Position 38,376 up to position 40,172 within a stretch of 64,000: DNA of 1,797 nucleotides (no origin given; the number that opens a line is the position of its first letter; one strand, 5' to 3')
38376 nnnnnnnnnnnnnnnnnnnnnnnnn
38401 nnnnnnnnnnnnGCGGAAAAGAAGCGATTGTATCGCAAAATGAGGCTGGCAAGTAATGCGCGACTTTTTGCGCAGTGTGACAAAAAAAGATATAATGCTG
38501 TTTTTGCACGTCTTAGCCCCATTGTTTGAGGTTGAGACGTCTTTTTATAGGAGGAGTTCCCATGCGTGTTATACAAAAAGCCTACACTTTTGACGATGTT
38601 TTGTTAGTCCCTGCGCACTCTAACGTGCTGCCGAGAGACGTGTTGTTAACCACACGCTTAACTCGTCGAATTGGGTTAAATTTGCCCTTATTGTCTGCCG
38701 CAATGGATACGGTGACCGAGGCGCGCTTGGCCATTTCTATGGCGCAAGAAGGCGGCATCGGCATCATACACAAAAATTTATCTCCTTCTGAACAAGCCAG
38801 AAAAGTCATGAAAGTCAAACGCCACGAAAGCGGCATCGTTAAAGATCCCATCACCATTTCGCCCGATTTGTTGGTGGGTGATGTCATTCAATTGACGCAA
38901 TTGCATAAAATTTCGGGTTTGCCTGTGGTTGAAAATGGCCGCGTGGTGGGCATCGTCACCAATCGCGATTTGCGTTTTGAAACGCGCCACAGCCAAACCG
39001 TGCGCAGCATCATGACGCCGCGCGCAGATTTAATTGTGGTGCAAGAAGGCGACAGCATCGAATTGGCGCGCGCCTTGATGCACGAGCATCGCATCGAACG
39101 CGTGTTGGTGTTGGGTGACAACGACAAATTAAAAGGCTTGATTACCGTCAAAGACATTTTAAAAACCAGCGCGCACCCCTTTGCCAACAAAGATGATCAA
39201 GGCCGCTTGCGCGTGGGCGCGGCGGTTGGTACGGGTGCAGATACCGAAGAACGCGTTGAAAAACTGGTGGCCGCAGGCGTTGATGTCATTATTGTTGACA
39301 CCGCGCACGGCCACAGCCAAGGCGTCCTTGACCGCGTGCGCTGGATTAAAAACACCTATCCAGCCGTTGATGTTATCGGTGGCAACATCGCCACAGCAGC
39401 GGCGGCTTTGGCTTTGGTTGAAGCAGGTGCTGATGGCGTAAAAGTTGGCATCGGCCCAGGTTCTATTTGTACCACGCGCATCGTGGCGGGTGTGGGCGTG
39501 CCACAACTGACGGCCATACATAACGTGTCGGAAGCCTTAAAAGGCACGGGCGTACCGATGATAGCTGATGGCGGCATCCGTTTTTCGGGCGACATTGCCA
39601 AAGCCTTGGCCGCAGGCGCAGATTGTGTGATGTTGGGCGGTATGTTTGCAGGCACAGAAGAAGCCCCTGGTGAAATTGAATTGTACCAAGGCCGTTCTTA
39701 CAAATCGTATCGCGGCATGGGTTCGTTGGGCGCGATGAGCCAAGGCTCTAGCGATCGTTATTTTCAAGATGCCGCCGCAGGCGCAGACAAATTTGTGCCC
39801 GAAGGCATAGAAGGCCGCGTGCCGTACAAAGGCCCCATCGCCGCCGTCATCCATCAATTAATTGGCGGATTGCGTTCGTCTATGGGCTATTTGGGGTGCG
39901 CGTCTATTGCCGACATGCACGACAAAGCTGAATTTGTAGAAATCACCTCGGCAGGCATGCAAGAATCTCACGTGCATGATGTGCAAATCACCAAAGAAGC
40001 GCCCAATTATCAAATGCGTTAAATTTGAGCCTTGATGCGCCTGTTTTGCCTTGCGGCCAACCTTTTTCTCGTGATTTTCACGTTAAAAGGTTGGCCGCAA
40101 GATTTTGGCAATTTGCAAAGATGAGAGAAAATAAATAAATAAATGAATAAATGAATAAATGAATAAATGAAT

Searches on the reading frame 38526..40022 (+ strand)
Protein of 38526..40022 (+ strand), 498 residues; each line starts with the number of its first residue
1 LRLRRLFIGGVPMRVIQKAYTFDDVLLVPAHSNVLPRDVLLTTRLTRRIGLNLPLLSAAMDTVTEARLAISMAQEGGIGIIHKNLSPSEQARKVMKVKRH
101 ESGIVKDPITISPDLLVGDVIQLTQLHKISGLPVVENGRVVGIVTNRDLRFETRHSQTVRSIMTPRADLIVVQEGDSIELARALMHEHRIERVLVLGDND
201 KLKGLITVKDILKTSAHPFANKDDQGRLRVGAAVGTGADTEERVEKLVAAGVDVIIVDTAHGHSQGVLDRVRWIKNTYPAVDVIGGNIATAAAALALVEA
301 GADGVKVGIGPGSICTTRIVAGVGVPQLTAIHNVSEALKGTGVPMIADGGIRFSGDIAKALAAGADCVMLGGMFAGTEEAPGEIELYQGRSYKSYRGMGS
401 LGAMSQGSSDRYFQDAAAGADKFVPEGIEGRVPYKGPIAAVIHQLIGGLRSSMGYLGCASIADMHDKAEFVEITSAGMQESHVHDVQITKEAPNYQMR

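Call 30: search_protein_families(library=pfam, proteins=[window:38526-40022:+], max_evalue=0.01)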
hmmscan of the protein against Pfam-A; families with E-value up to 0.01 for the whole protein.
window:38526-40022:+ (498 aa): 7 families
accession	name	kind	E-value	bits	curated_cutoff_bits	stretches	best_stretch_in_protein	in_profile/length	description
PF00478.31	IMPDH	-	3e-165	549.8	25.6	1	19-484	1-345/345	IMP dehydrogenase / GMP reductase domain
PF00571.33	CBS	-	1.3e-22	80.2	24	2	159-214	1-54/57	CBS domain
PF03060.21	NMO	-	2.3e-11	44.1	28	1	228-381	90-232/331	Nitronate monooxygenase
PF01070.24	FMN_dh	-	1.4e-08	34.7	24.9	1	269-375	208-306/350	FMN-dependent dehydrogenase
PF00977.27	His_biosynth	-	1.4e-05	25.1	23.6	1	230-374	74-222/228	Histidine biosynthesis protein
PF01645.23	Glu_synthase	-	0.00022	20.9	20.4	1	292-371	219-304/369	Conserved region in glutamate synthase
PF04131.20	NanE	-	0.0026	17.4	27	1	242-375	55-177/192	Putative N-acetylmannosamine-6-phosphate epimerase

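Call 59: find_homologous_proteins(query=window:38526-40019:+, max_evalue=1e-100)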
Query window:38526-40019:+ (498 aa): 8000 proteins with E <= 1e-100 among 8000 candidates; the best 120 are listed.
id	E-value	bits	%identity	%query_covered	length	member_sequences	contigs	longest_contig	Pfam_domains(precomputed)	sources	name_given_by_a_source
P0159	0.0e+0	1081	100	100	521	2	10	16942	PF01070.25,PF00478.32,PF03060.22,PF00977.28,PF00571.34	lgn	-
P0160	0.0e+0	1054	100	98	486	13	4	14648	PF01070.25,PF00478.32,PF03060.22,PF00977.28,PF00571.34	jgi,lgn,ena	jgi:IMP dehydrogenase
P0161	0.0e+0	1050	99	98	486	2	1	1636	PF01070.25,PF00478.32,PF03060.22,PF00977.28,PF00571.34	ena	-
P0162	0.0e+0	1036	98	98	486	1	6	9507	PF01070.25,PF00478.32,PF03060.22,PF00571.34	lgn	-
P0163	7.7e-263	891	83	97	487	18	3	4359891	PF01070.25,PF00478.32,PF03060.22,PF00571.34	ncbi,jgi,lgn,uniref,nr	ncbi:IMP dehydrogenase [Aquitalea sp. FJL05]|jgi:IMP dehydrogenase|uniref:Inosine-5'-monophosphate d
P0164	1.1e-260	884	82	98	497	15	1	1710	PF01070.25,PF00478.32,PF03060.22,PF00571.34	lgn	-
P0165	1.5e-260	883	83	97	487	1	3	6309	PF01070.25,PF00478.32,PF03060.22,PF00571.34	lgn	-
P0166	3.4e-260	882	83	97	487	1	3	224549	PF01070.25,PF00478.32,PF03060.22,PF00571.34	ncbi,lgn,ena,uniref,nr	ncbi:IMP dehydrogenase [Chromobacterium aquaticum]|uniref:Inosine-5'-monophosphate dehydrogenase n=1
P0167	1.2e-259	880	83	97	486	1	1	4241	PF01070.25,PF00478.32,PF03060.22,PF00571.34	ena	-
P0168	2.1e-259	879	83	97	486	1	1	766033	PF01070.25,PF00478.32,PF03060.22,PF00571.34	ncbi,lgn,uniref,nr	ncbi:IMP dehydrogenase [Craterilacuibacter sp. RT1T]|uniref:IMP dehydrogenase n=1 Tax=Craterilacuiba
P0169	2.2e-259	879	83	97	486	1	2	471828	PF01070.25,PF00478.32,PF03060.22,PF00571.34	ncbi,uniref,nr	ncbi:IMP dehydrogenase [Craterilacuibacter sinensis]|uniref:Inosine-5'-monophosphate dehydrogenase n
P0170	4.5e-259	878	82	97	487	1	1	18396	PF01070.25,PF00478.32,PF03060.22,PF00571.34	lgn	-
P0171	4.7e-259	878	82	97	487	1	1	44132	PF01070.25,PF00478.32,PF03060.22,PF00571.34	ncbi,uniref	ncbi:IMP dehydrogenase [Chromobacterium sp.]|uniref:IMP dehydrogenase n=1 Tax=Chromobacterium sp. Ta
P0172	5.2e-259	878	82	97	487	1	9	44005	PF01070.25,PF00478.32,PF03060.22,PF00977.28,PF00571.34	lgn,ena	-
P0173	6.1e-259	878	82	97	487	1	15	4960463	PF01070.25,PF00478.32,PF03060.22,PF00571.34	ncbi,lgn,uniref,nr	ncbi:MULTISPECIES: IMP dehydrogenase [Chromobacteriaceae]|uniref:Inosine-5'-monophosphate dehydrogen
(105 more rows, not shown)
